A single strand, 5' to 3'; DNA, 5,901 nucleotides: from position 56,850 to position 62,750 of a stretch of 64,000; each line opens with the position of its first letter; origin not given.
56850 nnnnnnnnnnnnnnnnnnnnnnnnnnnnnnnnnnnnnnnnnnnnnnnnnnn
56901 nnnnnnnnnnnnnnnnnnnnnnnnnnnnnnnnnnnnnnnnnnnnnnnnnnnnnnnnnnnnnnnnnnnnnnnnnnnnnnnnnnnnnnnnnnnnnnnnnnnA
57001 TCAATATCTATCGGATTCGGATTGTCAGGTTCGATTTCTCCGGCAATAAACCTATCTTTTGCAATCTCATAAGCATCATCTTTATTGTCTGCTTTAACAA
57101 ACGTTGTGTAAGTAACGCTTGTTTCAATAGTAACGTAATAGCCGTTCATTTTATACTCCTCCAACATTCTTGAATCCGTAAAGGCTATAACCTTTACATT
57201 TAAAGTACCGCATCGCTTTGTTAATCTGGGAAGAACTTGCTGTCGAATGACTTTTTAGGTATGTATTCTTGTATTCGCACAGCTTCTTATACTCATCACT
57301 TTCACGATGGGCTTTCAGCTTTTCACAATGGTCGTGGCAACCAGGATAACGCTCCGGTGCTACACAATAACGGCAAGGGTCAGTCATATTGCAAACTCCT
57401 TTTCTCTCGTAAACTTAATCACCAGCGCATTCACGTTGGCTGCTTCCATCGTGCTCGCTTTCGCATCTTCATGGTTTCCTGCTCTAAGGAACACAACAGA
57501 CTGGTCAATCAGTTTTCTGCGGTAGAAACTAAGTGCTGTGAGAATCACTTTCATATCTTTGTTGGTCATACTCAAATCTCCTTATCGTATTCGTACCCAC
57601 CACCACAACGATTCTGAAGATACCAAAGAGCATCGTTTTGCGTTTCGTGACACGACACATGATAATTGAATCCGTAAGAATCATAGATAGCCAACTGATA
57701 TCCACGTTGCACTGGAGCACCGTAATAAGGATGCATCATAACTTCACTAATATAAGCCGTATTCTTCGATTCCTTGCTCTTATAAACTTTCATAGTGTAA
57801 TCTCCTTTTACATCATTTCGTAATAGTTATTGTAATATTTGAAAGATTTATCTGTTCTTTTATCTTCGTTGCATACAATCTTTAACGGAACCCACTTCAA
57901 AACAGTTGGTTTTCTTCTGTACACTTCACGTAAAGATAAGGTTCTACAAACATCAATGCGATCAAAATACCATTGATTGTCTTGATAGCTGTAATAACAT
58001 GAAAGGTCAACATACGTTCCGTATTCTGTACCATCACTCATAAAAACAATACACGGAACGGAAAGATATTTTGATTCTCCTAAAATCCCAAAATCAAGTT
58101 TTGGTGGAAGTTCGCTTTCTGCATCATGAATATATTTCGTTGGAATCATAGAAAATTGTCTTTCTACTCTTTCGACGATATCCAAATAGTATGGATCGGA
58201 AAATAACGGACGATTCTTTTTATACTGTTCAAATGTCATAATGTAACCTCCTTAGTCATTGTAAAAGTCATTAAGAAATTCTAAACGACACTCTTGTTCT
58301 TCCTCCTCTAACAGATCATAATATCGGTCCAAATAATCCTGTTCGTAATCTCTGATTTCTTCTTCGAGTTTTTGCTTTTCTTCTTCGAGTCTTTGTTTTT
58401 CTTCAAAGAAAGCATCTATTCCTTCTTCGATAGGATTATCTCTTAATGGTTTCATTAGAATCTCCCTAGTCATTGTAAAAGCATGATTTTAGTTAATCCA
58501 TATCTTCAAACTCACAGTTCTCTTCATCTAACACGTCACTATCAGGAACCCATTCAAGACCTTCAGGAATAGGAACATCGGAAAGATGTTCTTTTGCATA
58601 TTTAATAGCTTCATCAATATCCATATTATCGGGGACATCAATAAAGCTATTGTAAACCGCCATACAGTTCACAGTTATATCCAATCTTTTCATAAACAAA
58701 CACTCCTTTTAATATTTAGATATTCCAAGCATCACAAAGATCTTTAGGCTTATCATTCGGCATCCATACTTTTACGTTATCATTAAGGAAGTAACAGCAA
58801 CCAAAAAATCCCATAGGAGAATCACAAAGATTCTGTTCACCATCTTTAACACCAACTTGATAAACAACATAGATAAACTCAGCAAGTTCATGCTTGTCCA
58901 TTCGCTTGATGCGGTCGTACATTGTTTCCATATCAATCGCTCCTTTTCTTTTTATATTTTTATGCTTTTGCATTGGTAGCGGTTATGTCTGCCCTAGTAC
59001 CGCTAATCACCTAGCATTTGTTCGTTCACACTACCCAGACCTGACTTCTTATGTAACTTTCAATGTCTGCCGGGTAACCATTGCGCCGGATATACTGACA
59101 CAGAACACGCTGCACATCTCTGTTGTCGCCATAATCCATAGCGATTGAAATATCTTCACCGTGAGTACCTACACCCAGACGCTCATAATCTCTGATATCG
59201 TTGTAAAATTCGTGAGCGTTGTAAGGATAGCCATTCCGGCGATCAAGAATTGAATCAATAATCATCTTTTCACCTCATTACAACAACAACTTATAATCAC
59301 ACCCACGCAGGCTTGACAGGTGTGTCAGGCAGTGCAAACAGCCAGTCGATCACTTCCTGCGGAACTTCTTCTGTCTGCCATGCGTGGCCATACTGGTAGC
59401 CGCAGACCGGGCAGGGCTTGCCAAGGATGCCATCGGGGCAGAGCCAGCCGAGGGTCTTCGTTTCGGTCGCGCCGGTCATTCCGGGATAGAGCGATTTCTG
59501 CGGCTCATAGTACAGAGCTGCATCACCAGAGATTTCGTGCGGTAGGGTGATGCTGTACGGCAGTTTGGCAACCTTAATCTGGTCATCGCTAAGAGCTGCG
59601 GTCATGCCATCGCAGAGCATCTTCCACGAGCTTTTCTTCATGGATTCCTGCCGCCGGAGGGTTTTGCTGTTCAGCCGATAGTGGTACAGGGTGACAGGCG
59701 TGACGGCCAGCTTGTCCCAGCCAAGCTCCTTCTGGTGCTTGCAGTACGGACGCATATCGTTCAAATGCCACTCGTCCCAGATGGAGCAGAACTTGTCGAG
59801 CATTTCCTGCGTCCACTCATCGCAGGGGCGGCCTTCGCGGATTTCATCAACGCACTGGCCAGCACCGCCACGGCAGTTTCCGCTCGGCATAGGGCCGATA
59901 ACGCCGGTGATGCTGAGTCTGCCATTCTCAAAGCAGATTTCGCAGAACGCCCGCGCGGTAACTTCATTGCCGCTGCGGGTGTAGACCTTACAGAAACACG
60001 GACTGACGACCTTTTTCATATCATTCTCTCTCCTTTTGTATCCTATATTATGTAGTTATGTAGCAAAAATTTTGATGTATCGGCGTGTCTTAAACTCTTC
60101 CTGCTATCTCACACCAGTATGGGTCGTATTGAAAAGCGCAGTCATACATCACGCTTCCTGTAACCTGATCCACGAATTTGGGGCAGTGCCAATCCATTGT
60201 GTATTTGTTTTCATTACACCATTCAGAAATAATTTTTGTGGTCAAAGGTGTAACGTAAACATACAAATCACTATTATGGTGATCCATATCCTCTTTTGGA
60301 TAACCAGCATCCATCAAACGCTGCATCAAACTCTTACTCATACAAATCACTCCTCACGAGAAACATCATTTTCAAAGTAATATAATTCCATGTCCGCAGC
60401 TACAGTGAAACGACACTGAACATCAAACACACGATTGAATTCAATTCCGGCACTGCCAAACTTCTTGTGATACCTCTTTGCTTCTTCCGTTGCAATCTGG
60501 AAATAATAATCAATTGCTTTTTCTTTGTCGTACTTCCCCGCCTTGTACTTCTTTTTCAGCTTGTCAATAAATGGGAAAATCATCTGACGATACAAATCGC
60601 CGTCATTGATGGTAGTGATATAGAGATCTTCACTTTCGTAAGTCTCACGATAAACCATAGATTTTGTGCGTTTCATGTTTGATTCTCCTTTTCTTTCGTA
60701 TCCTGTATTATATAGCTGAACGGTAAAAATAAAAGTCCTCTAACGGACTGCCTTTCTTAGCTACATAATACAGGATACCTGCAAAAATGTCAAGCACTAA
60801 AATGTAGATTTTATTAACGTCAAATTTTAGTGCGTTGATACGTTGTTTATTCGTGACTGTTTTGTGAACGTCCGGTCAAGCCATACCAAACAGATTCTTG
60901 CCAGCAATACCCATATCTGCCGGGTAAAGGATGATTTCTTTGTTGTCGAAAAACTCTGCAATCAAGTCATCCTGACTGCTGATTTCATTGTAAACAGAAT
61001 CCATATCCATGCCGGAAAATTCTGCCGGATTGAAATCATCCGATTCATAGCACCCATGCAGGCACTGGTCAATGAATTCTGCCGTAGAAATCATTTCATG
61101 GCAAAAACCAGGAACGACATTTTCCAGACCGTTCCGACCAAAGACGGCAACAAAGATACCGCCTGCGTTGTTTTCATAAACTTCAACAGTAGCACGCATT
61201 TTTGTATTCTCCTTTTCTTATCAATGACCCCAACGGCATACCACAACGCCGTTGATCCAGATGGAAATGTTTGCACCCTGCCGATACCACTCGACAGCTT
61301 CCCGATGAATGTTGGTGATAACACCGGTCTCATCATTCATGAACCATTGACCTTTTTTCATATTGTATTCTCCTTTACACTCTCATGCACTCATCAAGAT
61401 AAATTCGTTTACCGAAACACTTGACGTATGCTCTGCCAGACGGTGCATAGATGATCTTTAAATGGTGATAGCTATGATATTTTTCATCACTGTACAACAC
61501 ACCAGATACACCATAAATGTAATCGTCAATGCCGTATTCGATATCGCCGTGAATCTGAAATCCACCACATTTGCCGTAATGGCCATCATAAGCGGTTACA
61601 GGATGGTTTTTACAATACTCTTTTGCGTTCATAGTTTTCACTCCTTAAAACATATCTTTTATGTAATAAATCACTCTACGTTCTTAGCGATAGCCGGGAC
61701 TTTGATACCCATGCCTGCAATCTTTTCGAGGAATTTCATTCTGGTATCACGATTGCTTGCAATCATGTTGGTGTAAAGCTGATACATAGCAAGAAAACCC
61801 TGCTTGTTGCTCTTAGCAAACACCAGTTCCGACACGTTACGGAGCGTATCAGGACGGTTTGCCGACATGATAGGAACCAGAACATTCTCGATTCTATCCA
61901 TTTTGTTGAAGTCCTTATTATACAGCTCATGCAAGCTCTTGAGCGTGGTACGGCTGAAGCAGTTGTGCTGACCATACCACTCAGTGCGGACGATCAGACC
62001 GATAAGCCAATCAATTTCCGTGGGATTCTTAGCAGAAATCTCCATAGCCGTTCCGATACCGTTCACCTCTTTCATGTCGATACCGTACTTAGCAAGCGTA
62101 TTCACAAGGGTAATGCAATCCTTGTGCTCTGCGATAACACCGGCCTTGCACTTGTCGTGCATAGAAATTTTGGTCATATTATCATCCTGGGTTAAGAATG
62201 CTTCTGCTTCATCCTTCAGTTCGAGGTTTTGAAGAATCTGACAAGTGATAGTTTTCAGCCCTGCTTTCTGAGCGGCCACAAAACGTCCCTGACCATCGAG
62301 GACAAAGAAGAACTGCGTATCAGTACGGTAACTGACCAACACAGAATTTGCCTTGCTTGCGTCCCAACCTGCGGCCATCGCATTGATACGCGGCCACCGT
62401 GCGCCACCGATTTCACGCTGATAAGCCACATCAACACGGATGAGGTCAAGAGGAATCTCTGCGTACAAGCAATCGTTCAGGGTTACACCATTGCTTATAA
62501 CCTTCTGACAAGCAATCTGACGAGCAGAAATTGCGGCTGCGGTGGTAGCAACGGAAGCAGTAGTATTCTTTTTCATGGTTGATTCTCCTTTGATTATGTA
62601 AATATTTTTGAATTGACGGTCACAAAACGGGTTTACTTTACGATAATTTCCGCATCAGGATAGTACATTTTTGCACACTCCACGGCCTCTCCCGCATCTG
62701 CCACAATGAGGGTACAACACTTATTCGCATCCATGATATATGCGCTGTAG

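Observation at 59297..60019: GC-rich (~60%) foreign gene embedded in a ~38% GC phage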

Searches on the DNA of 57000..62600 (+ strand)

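Call 7: search_dna_similar(query=window:57000-62600:+, collection=phages, mode=near, max_rows=30)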
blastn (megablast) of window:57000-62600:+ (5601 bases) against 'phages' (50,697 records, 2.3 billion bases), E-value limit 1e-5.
No match.

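Call 89: search_rna_families(source=window, start=58000, end=61500, threshold=evalue, max_evalue=0.1)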
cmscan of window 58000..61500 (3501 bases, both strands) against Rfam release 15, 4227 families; matches with E-value up to 0.1: 0.
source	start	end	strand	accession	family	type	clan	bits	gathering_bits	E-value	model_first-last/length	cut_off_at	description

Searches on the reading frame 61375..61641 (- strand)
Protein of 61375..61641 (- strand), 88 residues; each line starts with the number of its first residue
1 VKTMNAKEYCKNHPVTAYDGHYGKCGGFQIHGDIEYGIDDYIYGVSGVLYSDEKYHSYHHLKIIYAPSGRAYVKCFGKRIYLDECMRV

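Call 82: search_protein_families(library=phrogs, proteins=[window:61375-61641:-], max_evalue=0.001)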
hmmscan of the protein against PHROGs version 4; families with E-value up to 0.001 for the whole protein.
window:61375-61641:- (88 aa): 1 family
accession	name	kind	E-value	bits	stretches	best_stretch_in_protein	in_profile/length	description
phrog_17101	-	unknown function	1.4e-08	35.6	1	24-88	14-72/72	-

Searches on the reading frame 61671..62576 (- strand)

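Call 51: search_protein_families(library=padloc, proteins=[window:61671-62576:-], max_evalue=1)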
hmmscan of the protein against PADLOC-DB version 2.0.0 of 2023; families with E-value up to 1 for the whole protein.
window:61671-62576:- (301 aa): 0 families

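Call 56: search_protein_families(library=phrogs, proteins=[window:61671-62576:-], max_evalue=0.00001)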
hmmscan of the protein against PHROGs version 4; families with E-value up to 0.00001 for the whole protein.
window:61671-62576:- (301 aa): 1 family
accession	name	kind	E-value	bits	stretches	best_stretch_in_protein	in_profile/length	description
phrog_1033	-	DNA, RNA and nucleotide metabolism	1.1e-06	29.7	1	40-133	35-131/334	ParB-like partition protein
